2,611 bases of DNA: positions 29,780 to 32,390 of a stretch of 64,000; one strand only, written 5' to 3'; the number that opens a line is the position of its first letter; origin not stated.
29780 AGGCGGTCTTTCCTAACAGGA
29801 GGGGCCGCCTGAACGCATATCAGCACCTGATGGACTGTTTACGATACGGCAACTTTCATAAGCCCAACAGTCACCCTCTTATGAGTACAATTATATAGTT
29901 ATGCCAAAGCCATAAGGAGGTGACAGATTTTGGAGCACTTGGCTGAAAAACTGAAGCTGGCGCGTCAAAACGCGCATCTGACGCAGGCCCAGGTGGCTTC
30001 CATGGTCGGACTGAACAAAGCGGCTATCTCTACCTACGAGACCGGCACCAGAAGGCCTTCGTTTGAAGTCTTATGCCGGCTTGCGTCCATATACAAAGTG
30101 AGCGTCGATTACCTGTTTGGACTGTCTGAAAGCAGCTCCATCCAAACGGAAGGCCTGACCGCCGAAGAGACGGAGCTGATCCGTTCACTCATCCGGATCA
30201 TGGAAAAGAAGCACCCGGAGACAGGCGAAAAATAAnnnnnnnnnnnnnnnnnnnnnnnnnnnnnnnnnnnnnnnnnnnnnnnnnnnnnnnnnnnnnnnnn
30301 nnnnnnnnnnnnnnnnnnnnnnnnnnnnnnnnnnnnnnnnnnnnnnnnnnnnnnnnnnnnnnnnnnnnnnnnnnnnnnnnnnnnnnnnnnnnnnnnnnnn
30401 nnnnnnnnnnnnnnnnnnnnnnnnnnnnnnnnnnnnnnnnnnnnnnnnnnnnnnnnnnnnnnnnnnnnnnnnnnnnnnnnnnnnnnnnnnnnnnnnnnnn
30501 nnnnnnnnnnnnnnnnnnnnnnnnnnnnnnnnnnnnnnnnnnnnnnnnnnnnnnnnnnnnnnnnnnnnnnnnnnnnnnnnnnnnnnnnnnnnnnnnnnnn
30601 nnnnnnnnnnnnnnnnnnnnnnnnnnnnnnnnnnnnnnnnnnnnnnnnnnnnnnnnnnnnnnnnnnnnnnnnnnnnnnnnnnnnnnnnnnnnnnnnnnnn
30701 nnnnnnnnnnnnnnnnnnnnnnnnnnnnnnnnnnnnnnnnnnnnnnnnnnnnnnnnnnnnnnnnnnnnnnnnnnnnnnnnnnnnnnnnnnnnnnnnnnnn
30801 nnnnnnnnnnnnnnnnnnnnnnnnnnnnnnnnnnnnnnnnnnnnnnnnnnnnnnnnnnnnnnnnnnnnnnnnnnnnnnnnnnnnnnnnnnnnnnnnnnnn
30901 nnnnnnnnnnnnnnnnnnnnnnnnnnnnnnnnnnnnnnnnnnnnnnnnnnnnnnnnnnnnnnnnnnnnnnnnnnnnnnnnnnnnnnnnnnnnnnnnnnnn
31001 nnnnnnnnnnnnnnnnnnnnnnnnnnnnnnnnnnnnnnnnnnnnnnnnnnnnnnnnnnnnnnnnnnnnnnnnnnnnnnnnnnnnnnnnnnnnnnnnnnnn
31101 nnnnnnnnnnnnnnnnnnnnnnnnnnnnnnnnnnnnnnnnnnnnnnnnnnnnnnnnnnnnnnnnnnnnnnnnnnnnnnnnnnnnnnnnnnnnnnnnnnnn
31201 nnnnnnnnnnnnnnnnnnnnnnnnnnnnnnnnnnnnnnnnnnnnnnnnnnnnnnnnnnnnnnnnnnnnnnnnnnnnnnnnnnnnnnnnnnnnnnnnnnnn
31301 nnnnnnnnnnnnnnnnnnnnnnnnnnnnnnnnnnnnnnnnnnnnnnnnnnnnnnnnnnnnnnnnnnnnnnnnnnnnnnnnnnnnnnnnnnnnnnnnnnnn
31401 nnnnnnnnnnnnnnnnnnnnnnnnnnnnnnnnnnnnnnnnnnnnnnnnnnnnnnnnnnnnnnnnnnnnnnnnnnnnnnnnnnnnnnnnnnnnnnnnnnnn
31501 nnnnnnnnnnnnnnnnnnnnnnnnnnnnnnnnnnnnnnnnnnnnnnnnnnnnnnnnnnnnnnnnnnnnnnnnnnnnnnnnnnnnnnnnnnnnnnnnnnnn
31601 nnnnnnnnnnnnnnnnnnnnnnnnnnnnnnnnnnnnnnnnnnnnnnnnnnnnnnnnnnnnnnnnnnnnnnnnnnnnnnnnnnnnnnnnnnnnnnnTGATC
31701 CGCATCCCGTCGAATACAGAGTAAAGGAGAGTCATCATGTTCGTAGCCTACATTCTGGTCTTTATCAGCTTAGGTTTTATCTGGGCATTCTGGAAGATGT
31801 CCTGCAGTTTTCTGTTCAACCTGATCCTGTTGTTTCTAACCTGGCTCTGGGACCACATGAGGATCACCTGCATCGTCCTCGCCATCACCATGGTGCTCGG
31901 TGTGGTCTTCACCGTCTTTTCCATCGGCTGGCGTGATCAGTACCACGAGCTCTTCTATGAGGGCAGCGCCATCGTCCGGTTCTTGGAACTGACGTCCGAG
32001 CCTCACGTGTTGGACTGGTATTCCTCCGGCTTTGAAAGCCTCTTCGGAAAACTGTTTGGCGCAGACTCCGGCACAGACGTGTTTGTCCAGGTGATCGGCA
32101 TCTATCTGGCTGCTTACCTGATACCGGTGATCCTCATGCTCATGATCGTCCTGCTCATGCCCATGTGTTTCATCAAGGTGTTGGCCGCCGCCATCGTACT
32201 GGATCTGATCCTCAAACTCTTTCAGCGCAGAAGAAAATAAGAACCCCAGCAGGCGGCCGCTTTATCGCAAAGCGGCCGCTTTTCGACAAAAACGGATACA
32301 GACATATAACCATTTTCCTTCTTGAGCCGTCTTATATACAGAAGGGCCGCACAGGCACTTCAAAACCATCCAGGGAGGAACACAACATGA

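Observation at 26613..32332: Four same-strand copies of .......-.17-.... precede every transcription unit of the locus: candidate regulon of the fused ECF sigma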

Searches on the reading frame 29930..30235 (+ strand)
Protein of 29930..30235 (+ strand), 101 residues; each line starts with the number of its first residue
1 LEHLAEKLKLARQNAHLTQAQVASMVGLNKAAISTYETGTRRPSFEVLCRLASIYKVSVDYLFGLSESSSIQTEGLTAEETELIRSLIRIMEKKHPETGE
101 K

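Call 6: search_protein_families(library=pfam, proteins=[window:29930-30235:+], max_evalue=0.01)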
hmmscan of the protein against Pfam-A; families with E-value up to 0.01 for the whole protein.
window:29930-30235:+ (101 aa): 7 families
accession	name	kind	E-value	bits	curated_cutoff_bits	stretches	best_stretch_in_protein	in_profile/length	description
PF01381.28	HTH_3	-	1.2e-14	54.4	23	1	8-62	1-55/55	Helix-turn-helix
PF13560.12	HTH_31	-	2.2e-14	53.9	27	1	3-60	1-59/64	Helix-turn-helix domain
PF12844.13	HTH_19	-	1.3e-09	38.3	30.2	1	6-63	2-59/64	Helix-turn-helix domain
PF13443.12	HTH_26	-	9.3e-05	23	22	1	13-63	7-58/63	Cro/C1-type HTH DNA-binding domain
PF15731.11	MqsA_antitoxin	-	0.00034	21.2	30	1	8-49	74-115/131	Antitoxin component of bacterial toxin-antitoxin system, MqsA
PF05269.17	Phage_CII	-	0.003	18.2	21.3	1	12-51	19-57/91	Bacteriophage CII protein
PF13412.12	HTH_24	-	0.0045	17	21.9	1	8-36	9-37/48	Winged helix-turn-helix DNA-binding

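Call 29: search_protein_families(library=ncbifam, proteins=[window:29930-30235:+], max_evalue=0.01)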
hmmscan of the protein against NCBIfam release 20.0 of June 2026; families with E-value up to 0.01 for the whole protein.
window:29930-30235:+ (101 aa): 12 families
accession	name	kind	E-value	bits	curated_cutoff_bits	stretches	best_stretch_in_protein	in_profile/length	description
NF041951.1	phage_RstR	subfamily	4.8e-17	62.2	80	1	4-72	3-71/108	RstR family transcriptional repressor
TIGR03830.1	CxxCG_CxxCG_HTH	subfamily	2.5e-07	30.6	61.8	1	5-45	67-107/127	type II TA system antitoxin MqsA family protein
NF007257.0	PRK09706.1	subfamily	4.5e-07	29.8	101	1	3-70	5-73/135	transcriptional repressor DicA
NF047948.1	male_kill_WMK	equivalog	7.1e-07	29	300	1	4-93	6-93/300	WO male-killing family protein Wmk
NF007271.0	PRK09726.1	equivalog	7.2e-07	29.1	79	1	3-50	12-59/88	type II toxin-antitoxin system antitoxin HipB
NF052239.1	antitox_spr1629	equivalog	7.3e-07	28.6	335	1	6-67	5-66/377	spr1629 family repressor/antitoxin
NF007408.0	PRK09943.1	equivalog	8.4e-07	28.7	211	1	6-74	10-76/185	HTH-type transcriptional regulator PuuR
NF041575.1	antitoxPezA_Strep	equivalog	2.2e-06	27.7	290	1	5-59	3-57/158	type II toxin-antitoxin system antitoxin PezA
TIGR03070.1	couple_hipB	subfamily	3.5e-06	26.9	71.65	1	3-53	2-52/58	type II toxin-antitoxin system Y4mF family antitoxin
NF003162.0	PRK04140.1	equivalog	1.9e-05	23.8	263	1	6-92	129-215/317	transcriptional regulator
TIGR00270.2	TIGR00270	equivalog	0.00023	21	110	1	2-58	74-130/159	multiprotein bridging factor aMBF1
NF006015.0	PRK08154.1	subfamily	0.00041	19.6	204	1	2-72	29-99/314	anaerobic benzoate catabolism transcriptional regulator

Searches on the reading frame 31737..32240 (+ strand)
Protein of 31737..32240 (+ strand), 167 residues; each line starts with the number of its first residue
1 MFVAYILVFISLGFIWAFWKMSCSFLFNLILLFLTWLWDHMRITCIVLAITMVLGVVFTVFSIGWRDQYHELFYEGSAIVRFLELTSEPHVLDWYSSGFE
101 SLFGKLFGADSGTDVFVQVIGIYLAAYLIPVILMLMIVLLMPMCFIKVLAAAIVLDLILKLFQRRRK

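Call 6: search_protein_families(library=pfam, proteins=[window:31737-32240:+], max_evalue=0.01)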
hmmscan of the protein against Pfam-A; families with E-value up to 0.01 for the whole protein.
window:31737-32240:+ (167 aa): 0 families

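Call 29: search_protein_families(library=ncbifam, proteins=[window:31737-32240:+], max_evalue=0.01)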
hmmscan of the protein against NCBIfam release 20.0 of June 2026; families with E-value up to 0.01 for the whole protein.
window:31737-32240:+ (167 aa): 0 families
